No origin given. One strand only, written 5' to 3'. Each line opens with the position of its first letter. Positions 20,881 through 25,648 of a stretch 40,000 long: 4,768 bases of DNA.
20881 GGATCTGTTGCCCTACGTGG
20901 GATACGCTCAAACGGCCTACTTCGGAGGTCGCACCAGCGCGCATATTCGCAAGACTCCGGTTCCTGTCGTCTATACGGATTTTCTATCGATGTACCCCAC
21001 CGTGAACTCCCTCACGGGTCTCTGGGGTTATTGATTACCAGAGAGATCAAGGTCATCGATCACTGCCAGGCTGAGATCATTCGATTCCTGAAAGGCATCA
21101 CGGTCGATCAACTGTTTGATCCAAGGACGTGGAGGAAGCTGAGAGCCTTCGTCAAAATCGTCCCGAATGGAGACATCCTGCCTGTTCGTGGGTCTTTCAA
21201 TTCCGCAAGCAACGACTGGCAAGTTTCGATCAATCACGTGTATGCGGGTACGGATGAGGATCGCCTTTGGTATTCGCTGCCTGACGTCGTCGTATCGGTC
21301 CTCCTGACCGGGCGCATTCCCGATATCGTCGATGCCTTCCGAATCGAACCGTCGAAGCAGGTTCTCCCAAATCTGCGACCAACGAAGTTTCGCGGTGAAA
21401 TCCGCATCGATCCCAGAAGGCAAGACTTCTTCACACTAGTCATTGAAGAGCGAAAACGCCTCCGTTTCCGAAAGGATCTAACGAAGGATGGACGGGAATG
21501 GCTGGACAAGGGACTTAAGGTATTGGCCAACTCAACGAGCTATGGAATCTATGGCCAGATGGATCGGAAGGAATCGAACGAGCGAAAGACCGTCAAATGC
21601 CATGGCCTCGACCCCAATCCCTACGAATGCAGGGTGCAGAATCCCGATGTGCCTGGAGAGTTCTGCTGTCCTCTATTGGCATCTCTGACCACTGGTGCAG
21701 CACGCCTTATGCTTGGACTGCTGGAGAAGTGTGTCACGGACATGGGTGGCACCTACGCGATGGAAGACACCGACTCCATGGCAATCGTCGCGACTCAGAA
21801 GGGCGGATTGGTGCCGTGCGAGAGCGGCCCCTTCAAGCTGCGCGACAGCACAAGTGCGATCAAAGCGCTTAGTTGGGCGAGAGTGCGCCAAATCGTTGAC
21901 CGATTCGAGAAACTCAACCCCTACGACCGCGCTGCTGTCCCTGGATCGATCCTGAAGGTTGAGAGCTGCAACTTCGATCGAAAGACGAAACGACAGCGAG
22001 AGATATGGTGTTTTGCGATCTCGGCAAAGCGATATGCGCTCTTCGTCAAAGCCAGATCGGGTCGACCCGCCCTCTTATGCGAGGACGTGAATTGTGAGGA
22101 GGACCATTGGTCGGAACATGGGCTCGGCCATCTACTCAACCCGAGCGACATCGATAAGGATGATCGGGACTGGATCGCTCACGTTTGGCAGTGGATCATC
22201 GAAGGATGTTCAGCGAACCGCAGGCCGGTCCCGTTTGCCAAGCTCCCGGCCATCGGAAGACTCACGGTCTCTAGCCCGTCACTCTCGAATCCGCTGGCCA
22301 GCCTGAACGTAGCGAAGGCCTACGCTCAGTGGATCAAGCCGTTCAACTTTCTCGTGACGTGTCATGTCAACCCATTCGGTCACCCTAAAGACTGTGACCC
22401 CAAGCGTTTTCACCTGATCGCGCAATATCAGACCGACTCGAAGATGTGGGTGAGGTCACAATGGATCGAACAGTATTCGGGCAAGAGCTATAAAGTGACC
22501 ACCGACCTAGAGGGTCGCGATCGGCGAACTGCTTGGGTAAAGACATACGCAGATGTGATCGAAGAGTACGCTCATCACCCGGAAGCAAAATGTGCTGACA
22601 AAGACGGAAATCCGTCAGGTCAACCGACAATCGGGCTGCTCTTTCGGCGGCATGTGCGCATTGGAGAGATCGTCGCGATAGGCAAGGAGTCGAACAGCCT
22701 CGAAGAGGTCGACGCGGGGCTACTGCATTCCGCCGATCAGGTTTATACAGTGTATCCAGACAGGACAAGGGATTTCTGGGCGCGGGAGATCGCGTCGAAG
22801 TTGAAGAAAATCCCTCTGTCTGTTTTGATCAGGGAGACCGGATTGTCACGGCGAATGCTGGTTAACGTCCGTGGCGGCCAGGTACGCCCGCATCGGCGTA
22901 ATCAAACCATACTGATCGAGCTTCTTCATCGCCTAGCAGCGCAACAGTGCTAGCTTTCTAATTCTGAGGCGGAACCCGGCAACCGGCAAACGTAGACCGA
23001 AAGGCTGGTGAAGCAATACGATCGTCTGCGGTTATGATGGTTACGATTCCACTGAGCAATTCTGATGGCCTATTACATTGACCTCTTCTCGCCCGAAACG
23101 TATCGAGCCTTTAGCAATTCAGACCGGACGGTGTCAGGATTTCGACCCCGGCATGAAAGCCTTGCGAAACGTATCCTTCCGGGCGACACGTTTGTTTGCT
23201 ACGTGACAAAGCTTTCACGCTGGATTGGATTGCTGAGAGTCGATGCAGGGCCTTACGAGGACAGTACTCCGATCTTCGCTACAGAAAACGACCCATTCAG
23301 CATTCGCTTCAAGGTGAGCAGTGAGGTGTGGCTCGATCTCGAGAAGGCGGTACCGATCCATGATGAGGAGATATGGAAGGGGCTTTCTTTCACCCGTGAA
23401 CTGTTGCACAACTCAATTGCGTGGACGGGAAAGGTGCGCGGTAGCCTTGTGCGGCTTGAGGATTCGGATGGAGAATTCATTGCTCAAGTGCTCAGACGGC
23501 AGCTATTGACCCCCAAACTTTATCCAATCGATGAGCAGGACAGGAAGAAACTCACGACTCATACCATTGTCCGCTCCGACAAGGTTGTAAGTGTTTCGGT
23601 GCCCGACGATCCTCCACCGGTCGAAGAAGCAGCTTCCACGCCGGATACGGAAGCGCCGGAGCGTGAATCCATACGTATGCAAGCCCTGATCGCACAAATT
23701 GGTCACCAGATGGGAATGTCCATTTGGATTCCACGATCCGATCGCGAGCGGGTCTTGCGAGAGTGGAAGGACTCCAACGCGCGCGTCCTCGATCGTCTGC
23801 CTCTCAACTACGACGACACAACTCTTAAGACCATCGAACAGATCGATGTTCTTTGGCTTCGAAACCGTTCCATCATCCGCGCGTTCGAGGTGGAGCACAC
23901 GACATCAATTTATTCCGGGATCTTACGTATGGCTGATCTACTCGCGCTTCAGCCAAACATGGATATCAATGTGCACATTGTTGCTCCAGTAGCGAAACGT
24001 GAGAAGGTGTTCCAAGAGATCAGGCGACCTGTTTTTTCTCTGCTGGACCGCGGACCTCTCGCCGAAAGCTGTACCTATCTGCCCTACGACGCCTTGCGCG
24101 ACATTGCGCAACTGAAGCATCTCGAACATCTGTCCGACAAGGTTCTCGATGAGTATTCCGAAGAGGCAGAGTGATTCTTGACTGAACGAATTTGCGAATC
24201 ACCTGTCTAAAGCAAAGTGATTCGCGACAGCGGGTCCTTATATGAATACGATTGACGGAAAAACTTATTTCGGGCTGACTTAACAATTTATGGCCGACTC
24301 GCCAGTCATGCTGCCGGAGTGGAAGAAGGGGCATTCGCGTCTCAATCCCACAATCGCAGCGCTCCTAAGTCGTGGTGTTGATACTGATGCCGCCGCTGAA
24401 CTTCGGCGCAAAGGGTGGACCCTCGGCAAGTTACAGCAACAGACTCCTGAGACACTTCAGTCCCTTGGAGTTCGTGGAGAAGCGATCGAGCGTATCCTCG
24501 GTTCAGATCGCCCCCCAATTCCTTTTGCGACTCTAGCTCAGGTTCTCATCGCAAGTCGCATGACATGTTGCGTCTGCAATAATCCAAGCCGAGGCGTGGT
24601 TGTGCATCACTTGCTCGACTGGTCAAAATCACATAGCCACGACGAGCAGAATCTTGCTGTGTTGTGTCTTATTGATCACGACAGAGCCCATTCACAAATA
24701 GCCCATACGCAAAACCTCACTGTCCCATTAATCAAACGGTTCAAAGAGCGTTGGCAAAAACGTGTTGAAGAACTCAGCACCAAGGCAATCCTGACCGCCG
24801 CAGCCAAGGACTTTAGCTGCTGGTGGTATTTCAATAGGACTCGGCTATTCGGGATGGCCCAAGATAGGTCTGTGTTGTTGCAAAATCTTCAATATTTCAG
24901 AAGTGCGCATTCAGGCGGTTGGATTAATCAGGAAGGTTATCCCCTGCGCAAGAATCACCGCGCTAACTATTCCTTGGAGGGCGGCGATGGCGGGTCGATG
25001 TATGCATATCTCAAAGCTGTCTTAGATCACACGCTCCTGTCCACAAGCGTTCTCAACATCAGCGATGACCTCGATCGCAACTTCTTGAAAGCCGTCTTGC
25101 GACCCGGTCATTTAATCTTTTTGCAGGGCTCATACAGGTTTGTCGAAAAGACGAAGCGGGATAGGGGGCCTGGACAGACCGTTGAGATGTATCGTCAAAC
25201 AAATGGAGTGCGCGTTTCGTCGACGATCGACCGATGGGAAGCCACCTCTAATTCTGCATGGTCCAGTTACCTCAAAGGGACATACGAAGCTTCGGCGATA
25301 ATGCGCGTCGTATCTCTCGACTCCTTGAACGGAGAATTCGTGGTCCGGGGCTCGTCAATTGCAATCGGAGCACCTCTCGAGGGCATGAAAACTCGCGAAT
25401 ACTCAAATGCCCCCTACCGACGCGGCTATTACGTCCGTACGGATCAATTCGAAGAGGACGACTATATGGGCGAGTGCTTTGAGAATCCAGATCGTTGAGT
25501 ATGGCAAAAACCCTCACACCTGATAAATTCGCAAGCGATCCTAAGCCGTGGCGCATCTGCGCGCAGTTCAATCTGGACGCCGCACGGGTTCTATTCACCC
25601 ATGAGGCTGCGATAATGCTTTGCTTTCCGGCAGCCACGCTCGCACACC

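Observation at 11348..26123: Casposon-like 14.7-kb element: 36-bp TIRs and an exact 14-bp target-site duplication around a Cas1 homologue and a family B DNA polymerase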

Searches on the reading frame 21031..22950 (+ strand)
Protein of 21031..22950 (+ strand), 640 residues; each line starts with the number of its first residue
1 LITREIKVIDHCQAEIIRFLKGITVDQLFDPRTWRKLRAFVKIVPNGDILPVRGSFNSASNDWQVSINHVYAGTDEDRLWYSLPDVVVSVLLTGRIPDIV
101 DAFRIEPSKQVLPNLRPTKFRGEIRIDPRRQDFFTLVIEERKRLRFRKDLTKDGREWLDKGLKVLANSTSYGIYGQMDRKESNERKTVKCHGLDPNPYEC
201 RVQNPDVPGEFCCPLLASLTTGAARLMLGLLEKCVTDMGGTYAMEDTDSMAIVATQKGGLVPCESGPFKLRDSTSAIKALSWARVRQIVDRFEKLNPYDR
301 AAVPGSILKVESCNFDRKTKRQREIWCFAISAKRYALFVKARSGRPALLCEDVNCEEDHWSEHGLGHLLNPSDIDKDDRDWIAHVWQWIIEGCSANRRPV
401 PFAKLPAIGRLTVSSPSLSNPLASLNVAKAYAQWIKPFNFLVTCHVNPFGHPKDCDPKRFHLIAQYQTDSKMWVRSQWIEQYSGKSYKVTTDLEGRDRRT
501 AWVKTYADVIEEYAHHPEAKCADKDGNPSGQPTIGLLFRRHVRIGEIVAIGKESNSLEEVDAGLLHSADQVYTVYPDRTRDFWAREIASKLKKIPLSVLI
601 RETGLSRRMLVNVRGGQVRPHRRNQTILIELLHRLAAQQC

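Call 10: search_protein_families(library=pfam, proteins=[window:21031-22950:+], max_evalue=0.01)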
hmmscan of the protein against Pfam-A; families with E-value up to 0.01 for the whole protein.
window:21031-22950:+ (640 aa): 0 families

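Call 55: search_protein_families(library=ncbifam, proteins=[window:21031-22950:+], max_evalue=0.001)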
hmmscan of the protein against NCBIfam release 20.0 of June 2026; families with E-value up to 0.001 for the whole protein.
window:21031-22950:+ (640 aa): 0 families

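Call 87: find_homologous_proteins(query=window:21031-22950:+, max_evalue=0.00001)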
Query window:21031-22950:+ (640 aa): 4092 proteins with E <= 0.00001 among 8000 candidates; the best 120 are listed.
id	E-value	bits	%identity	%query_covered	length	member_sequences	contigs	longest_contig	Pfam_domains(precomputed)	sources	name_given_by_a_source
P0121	0.0e+0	1504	100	100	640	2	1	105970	-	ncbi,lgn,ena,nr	ncbi:MAG TPA: hypothetical protein VFA99_16990 [Acidobacteriaceae bacterium]|nr:hypothetical protein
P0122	0.0e+0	1142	76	99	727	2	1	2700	-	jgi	jgi:hypothetical protein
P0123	4.7e-277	939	62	98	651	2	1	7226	-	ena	-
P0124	7.3e-277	938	63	99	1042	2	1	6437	-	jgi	-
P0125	1.7e-275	934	61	100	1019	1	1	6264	-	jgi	jgi:hypothetical protein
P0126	1.2e-273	927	88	70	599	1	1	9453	-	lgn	-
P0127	3.2e-273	926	63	99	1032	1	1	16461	-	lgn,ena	-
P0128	7.7e-273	925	61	99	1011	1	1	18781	-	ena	-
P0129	3.0e-272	923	61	99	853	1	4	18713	-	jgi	jgi:hypothetical protein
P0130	5.2e-272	922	62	99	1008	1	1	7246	-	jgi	jgi:hypothetical protein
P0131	6.8e-271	918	61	99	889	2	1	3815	-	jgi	jgi:hypothetical protein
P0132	2.6e-270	916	61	99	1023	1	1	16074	-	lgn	-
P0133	3.6e-270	916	62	98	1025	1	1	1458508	PF03175.19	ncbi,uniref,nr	ncbi:DNA polymerase [Edaphobacter bradus]|uniref:DNA polymerase n=1 Tax=Edaphobacter bradus TaxID=22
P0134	7.9e-270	915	60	100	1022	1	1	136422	-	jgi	jgi:hypothetical protein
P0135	1.3e-268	911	61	99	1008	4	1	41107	PF03175.19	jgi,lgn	jgi:hypothetical protein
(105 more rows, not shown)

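Call 100: predict_structure(alignment_id=A3)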
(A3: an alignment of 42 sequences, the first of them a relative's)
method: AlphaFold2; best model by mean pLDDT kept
length: 1025 residues; sequences in the alignment: 42
mean_pLDDT: 66.3   pTM: 0.64
mean pLDDT of the five models: 66.3, 63.9, 61.4, 57.4, 54.9
residues with pLDDT >= 90: 140; 70-90: 398; 50-70: 193; < 50: 294
segments of 3 or more residues with pLDDT < 50: 1-16, 20-30, 46-50, 130-161, 163-194, 330-342, 422-425, 436-442, 549-553, 561-565, 736-739, 743-747, 779-794, 800-845, 847-858, 867-869, 887-892, 900-951, 1012-1025
pLDDT, mean of each block of 10 residues (from residue 1): 34 45 43 78 58 83 90 84 92 86 84 70 69 37 29 34 42 27 29 53 71 62 74 73 78 69 86 89 77 60 85 83 61 43 74 88 93 90 92 90 92 63 51 48 58 84 81 91 88 84 90 83 77 75 66 50 50 58 83 85 86 70 91 81 87 95 93 89 87 84 76 85 80 51 51 79 81 62 32 48 40 27 45 38 44 45 53 61 55 52 28 25 25 25 32 69 84 86 79 80 73 45 38
secondary structure, 60 per line:
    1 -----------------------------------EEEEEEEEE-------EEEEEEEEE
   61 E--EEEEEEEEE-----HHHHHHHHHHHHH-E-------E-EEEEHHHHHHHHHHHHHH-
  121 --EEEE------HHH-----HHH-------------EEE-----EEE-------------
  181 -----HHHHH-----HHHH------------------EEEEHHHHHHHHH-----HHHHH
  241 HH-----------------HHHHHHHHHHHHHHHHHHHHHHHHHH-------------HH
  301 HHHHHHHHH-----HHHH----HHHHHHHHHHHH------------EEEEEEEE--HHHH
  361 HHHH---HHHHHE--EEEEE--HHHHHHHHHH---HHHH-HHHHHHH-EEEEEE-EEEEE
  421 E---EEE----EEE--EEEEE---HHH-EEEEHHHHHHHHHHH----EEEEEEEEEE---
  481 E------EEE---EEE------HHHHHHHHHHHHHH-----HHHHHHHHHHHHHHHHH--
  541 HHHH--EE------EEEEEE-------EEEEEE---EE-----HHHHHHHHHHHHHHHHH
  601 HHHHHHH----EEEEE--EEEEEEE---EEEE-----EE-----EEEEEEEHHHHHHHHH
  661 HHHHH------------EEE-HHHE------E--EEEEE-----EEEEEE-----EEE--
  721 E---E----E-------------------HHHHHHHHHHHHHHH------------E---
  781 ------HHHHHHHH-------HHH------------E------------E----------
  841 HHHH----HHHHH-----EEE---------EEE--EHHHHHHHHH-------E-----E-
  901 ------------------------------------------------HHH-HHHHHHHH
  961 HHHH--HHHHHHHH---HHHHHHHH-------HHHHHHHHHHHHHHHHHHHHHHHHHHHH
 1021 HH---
elements in order (helices of 4 or more, strands of 3 or more residues): E36-44 E52-61 E64-72 H78-90 E102-105 H106-119 E123-126 E157-159 E165-167 H186-190 H196-199 E218-221 H222-230 H236-242 H260-285 H299-309 H315-318 H323-334 E347-354 H357-364 H368-372 E376-380 H383-392 H396-399 H401-407 E409-414 E416-421 E425-427 E432-434 E437-441 E449-452 H453-463 E468-477 E488-490 E494-496 H503-516 H522-538 H541-544 E555-560 E568-573 H584-607 E612-616 E619-625 E629-632 E645-651 H652-665 E678-680 E695-699 E705-710 E716-718 H750-764 H787-794 H841-844 H849-853 E859-861 E871-873 H877-885 H953-964 H967-974 H978-985 H993-1022

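Call 102: fold_search(model_id=the predicted structure, library=pdb)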
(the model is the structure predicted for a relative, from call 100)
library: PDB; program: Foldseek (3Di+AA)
matches with E <= 10: 490; with E <= 0.001: 170
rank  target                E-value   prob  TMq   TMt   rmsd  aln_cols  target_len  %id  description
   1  8d96_C                1.3e-11  1.00  0.28  0.31  10.7       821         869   12  Human DNA polymerase alpha/primase elongation complex I bound to primer/template (released 2023-04-19)
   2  8d0b_F                2.7e-11  1.00  0.30  0.33  10.7       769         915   11  Human CST-DNA polymerase alpha/primase preinitiation complex bound to 4xTEL-foldback template (released 2022-06-22)
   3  9mj5_S                5.8e-11  1.00  0.27  0.31  11.3       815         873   12  Catalytic domain of human DNA polymerase alpha in complex with DNA and RPA (released 2025-02-19)
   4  4q5v_A                8.4e-11  1.00  0.29  0.33  12.2       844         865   11  Crystal structure of the catalytic core of human DNA polymerase alpha in ternary complex with an RNA-primed DNA templa (released 2014-11-26)
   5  7opl_A                9.3e-11  1.00  0.30  0.29  10.0       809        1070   11  CryoEM structure of DNA Polymerase alpha - primase bound to SARS CoV nsp1 (released 2021-11-10)
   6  8g9l_A                9.3e-11  1.00  0.29  0.33  11.6       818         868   12  DNA initiation subcomplex of Xenopus laevis DNA polymerase alpha-primase (released 2023-04-12)
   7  8v6g_A                9.3e-11  1.00  0.29  0.29  11.6       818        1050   12  DNA initiation complex (configuration 1) of Xenopus laevis DNA polymerase alpha-primase (released 2023-12-20)
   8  9l8u_A                2.4e-10  1.00  0.29  0.30  12.5       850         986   11  Cryo-EM structure of ASFV DNA polymerase in a DNA replication state (released 2025-12-31)
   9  5iud_A                4.7e-10  1.00  0.29  0.34  11.3       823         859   11  Human DNA polymerase alpha in binary complex with a DNA:DNA template-primer (released 2016-04-13)
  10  5iud_G                5.0e-10  1.00  0.29  0.34  10.5       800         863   11  Human DNA polymerase alpha in binary complex with a DNA:DNA template-primer (released 2016-04-13)
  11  8ywm_A                5.2e-10  1.00  0.30  0.31  12.1       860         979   10  The structure of ASFV DNA polymerase in editing state (released 2025-02-05)
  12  8ywg                  6.1e-10  1.00  0.29  0.31  13.9       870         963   12  The structure of ASFV DNA polymerase in apo state (released 2025-02-05)
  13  6wjv_A                7.5e-10  1.00  0.22  0.13  21.6       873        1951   12  Structure of the Saccharomyces cerevisiae polymerase epsilon holoenzyme (released 2020-07-08)
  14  6as7_A                8.4e-10  1.00  0.29  0.33  11.0       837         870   12  CRYSTAL STRUCTURE OF THE CATALYTIC CORE OF HUMAN DNA POLYMERASE ALPHA IN TERNARY COMPLEX WITH AN DNA-PRIMED DNA TEMPLA (released 2018-03-14)
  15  8ywi_A                1.7e-09  1.00  0.29  0.30  12.5       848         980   12  The structure of ASFV DNA polymerase in replicating state (released 2025-02-05)
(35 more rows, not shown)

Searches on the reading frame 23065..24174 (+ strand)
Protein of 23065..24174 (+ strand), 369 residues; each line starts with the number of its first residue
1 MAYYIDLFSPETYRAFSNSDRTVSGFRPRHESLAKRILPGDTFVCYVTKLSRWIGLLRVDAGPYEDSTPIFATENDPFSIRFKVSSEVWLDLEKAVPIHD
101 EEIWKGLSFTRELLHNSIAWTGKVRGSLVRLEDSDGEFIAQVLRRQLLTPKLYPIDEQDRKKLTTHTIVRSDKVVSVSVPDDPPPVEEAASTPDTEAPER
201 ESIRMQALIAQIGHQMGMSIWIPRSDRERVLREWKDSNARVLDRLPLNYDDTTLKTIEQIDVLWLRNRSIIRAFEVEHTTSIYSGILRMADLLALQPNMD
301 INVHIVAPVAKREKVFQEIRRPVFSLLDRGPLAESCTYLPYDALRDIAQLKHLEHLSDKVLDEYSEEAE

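Call 9: search_protein_families(library=pfam, proteins=[window:23065-24174:+], max_evalue=0.01)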
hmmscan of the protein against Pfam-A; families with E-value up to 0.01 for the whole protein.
window:23065-24174:+ (369 aa): 0 families

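Call 53: search_protein_families(library=padloc, proteins=[window:23065-24174:+], max_evalue=0.001)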
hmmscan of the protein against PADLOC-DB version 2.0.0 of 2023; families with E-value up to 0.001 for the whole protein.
window:23065-24174:+ (369 aa): 1 family
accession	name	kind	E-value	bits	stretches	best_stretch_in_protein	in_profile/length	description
PDLC03534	REase_II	-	2.4e-16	57.8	1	199-363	175-339/351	Type II restriction enzyme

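Call 55: search_protein_families(library=ncbifam, proteins=[window:23065-24174:+], max_evalue=0.001)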
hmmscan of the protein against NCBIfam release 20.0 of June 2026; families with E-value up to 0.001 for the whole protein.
window:23065-24174:+ (369 aa): 1 family
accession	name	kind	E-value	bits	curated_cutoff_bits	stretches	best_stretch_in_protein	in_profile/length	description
NF002008.0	PRK00809.1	subfamily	1.8e-06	27.6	139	1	19-142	17-144/146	hypothetical protein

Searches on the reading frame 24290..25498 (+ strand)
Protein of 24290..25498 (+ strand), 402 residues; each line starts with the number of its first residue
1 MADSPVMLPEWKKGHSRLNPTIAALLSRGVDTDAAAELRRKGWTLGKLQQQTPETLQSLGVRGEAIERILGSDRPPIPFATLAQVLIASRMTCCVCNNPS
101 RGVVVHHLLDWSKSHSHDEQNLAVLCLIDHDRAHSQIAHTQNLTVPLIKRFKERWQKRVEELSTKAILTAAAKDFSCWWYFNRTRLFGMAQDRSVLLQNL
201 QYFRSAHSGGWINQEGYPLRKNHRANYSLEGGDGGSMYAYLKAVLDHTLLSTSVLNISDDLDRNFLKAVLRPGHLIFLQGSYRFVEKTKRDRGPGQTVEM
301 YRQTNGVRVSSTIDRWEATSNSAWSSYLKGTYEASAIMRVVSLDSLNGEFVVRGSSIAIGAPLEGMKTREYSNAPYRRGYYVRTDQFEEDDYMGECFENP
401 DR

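Call 9: search_protein_families(library=pfam, proteins=[window:24290-25498:+], max_evalue=0.01)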
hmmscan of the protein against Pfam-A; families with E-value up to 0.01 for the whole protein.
window:24290-25498:+ (402 aa): 1 family
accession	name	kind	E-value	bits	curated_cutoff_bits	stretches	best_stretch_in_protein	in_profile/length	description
PF01844.29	HNH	-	0.00019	21.9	21.4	1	93-136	1-47/47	HNH endonuclease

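Call 53: search_protein_families(library=padloc, proteins=[window:24290-25498:+], max_evalue=0.001)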
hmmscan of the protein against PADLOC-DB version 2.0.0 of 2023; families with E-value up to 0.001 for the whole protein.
window:24290-25498:+ (402 aa): 1 family
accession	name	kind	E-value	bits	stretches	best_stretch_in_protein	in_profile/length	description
PDLC02859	DpdF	-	0.00014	18.5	1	93-161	12-74/545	DpdF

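Call 55: search_protein_families(library=ncbifam, proteins=[window:24290-25498:+], max_evalue=0.001)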
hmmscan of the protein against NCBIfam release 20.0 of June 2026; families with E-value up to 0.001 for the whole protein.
window:24290-25498:+ (402 aa): 1 family
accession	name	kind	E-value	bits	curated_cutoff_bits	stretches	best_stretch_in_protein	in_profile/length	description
NF040563.1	guided_IscB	equivalog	5.3e-05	22.5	175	1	85-169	187-275/314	RNA-guided endonuclease IscB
